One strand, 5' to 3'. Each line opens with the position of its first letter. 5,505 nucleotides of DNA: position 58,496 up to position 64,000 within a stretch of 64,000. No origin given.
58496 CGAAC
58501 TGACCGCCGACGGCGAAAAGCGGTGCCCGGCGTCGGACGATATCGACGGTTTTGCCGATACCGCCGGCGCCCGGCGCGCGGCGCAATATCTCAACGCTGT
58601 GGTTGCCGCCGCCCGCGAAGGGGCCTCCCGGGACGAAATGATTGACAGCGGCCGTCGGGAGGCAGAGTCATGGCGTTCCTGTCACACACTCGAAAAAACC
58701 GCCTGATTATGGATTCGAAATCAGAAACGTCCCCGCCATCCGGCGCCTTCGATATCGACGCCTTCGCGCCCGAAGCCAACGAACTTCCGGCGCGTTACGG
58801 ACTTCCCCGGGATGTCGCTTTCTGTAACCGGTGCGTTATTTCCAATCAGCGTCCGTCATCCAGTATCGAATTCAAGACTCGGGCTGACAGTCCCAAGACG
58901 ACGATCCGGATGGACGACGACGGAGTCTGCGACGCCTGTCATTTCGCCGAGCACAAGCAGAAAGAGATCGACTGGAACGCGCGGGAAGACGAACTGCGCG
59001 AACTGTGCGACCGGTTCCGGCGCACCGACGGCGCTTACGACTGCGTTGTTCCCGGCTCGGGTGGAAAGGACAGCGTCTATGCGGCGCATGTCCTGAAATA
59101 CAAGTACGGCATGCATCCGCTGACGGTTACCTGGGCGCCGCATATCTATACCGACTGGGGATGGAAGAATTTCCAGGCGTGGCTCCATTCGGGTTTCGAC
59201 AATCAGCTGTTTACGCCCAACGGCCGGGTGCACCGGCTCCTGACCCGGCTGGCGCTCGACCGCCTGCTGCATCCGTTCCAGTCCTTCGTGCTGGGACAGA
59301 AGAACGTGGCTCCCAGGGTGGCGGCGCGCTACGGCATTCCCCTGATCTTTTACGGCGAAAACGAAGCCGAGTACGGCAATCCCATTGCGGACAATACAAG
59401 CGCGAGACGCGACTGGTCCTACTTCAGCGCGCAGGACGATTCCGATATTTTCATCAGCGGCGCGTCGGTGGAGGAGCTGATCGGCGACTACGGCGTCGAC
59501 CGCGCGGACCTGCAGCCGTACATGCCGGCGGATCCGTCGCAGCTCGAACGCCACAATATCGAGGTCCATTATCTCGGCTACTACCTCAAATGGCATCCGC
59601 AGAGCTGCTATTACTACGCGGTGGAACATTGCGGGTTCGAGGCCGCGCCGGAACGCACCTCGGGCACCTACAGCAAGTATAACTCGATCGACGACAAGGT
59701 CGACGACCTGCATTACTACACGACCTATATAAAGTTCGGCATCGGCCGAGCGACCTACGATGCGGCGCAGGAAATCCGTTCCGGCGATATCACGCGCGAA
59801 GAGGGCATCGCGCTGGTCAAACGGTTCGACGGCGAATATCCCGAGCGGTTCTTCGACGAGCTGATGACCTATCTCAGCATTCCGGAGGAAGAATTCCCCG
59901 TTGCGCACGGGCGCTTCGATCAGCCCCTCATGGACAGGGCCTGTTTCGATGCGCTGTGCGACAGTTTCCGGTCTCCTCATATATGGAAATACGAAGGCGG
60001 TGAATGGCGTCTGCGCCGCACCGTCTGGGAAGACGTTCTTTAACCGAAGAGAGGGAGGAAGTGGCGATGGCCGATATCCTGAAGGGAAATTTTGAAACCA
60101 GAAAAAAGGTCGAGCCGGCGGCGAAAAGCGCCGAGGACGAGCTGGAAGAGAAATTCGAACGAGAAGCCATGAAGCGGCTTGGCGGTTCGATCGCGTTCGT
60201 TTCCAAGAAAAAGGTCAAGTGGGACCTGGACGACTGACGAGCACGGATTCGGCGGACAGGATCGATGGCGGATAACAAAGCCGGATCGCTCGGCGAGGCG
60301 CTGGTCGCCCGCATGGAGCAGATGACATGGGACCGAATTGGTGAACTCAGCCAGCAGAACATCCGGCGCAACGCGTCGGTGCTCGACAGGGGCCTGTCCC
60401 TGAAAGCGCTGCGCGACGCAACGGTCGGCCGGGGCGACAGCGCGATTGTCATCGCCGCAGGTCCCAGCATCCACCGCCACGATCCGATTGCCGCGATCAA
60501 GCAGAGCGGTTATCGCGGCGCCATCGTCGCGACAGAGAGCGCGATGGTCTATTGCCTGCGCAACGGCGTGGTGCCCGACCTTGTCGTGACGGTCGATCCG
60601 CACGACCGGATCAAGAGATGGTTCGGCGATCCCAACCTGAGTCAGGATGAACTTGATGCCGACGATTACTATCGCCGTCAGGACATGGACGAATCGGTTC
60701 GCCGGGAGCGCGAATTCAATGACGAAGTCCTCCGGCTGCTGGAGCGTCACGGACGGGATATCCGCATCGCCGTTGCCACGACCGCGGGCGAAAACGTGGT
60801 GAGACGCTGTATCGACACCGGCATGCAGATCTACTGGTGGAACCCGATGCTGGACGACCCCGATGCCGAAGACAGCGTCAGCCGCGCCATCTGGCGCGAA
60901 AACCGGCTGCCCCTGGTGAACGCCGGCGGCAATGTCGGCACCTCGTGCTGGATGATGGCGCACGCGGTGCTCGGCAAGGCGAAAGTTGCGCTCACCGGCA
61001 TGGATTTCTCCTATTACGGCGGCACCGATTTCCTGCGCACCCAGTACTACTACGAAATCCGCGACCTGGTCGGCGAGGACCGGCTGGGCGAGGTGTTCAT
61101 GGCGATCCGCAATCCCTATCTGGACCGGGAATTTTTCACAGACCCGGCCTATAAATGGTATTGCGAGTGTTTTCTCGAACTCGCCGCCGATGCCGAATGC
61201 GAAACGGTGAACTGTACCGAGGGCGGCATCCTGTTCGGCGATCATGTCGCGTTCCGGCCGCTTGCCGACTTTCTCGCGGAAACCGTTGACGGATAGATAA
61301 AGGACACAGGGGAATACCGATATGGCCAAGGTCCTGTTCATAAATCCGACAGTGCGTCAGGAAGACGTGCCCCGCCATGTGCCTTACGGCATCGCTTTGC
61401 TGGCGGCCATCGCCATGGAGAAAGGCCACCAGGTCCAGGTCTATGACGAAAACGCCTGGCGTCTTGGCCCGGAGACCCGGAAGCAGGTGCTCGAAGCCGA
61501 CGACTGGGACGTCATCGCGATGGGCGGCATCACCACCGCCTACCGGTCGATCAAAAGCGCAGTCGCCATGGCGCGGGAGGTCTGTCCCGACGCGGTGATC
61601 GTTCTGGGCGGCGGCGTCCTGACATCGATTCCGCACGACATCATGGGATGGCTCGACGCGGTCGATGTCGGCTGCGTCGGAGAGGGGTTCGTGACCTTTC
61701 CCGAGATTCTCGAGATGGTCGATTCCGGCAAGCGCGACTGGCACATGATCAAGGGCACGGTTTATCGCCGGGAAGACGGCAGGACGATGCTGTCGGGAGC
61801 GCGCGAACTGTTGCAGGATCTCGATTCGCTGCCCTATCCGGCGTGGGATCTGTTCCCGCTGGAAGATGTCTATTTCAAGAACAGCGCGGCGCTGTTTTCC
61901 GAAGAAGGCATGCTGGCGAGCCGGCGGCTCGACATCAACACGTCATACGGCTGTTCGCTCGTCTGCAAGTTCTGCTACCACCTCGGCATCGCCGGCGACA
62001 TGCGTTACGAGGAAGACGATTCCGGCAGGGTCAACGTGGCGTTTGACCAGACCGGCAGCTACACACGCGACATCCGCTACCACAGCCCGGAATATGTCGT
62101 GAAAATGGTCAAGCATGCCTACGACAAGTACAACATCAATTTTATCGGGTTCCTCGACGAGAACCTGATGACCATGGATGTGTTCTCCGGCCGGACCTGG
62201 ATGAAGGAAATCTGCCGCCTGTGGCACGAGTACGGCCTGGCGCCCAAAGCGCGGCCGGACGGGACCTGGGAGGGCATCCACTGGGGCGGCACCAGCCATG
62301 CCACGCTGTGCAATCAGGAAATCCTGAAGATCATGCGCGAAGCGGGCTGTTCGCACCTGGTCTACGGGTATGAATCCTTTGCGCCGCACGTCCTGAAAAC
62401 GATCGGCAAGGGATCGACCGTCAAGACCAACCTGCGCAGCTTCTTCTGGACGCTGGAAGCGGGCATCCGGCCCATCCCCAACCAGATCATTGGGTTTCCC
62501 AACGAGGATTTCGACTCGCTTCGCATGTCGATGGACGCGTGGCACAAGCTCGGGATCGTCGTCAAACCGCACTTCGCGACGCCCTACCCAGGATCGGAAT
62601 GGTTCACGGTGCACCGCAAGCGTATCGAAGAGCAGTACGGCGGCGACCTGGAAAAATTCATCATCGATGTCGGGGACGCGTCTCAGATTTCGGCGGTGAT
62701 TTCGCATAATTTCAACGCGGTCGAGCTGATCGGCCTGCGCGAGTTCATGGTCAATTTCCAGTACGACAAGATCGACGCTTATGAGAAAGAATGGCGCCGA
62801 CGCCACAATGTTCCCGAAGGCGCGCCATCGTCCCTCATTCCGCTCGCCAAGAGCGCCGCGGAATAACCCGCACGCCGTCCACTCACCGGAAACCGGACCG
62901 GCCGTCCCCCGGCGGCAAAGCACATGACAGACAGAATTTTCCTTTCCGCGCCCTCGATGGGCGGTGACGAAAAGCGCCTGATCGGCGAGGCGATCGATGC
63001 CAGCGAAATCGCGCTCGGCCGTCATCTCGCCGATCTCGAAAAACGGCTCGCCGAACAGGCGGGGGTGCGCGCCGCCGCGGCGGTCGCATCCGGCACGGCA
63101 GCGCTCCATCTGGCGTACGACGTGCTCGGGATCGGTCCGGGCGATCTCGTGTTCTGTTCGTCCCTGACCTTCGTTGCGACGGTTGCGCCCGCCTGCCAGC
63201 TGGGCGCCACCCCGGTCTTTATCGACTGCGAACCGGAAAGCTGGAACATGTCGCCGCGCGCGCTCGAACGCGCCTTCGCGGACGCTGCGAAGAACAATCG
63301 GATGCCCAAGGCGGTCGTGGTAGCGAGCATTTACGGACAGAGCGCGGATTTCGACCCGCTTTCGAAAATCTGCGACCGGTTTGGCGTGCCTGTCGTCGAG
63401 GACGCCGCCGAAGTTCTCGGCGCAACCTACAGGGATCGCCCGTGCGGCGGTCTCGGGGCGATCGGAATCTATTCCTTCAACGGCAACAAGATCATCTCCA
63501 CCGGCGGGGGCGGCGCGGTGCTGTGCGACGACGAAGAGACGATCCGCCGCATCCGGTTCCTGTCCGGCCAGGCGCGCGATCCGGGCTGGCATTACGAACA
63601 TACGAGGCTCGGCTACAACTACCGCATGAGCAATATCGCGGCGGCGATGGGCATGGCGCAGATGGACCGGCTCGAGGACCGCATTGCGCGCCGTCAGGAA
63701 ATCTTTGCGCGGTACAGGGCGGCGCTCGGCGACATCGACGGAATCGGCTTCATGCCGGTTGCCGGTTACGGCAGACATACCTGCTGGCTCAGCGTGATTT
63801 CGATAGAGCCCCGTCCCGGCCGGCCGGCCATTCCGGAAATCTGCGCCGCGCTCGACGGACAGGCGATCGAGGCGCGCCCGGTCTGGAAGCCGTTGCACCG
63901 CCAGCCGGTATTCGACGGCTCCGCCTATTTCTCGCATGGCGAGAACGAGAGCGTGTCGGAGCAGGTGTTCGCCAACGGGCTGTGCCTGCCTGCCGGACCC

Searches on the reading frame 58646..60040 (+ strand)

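Call 12: search_protein_families(library=pfam, proteins=[window:58646-60040:+], max_evalue=0.001)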
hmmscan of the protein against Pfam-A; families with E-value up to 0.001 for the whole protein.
window:58646-60040:+ (465 aa): 0 families

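Call 53: search_protein_families(library=pfam, proteins=[window:58646-60040:+], max_evalue=1)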
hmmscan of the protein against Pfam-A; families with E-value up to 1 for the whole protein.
window:58646-60040:+ (465 aa): 1 family
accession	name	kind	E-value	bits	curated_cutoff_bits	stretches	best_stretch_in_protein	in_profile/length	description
PF21680.2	GIDA_C_1st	-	0.047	14.9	24.7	1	254-313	29-92/96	tRNA modifying enzyme MnmG/GidA C-terminal helical domain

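Call 54: search_protein_families(library=ncbifam, proteins=[window:58646-60040:+], max_evalue=0.01)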
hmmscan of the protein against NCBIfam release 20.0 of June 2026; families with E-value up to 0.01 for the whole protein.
window:58646-60040:+ (465 aa): 1 family
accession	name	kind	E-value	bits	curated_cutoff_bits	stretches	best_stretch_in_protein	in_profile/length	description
TIGR03573.1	WbuX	subfamily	2e-117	392.5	203.2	1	58-418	2-340/344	N-acetyl sugar amidotransferase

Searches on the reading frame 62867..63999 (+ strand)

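Call 12: search_protein_families(library=pfam, proteins=[window:62867-63999:+], max_evalue=0.001)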
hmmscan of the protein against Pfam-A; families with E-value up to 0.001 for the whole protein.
window:62867-63999:+ (377 aa): 3 families
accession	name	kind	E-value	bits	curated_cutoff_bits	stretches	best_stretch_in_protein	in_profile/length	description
PF01041.23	DegT_DnrJ_EryC1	-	4.7e-87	293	19.8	1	32-376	4-343/360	DegT/DnrJ/EryC1/StrS aminotransferase family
PF00155.27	Aminotran_1_2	-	1e-06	28.6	19.7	1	53-179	42-185/361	Aminotransferase class I and II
PF01212.27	Beta_elim_lyase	-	5.3e-05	23.1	27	1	52-212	32-203/288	Beta-eliminating lyase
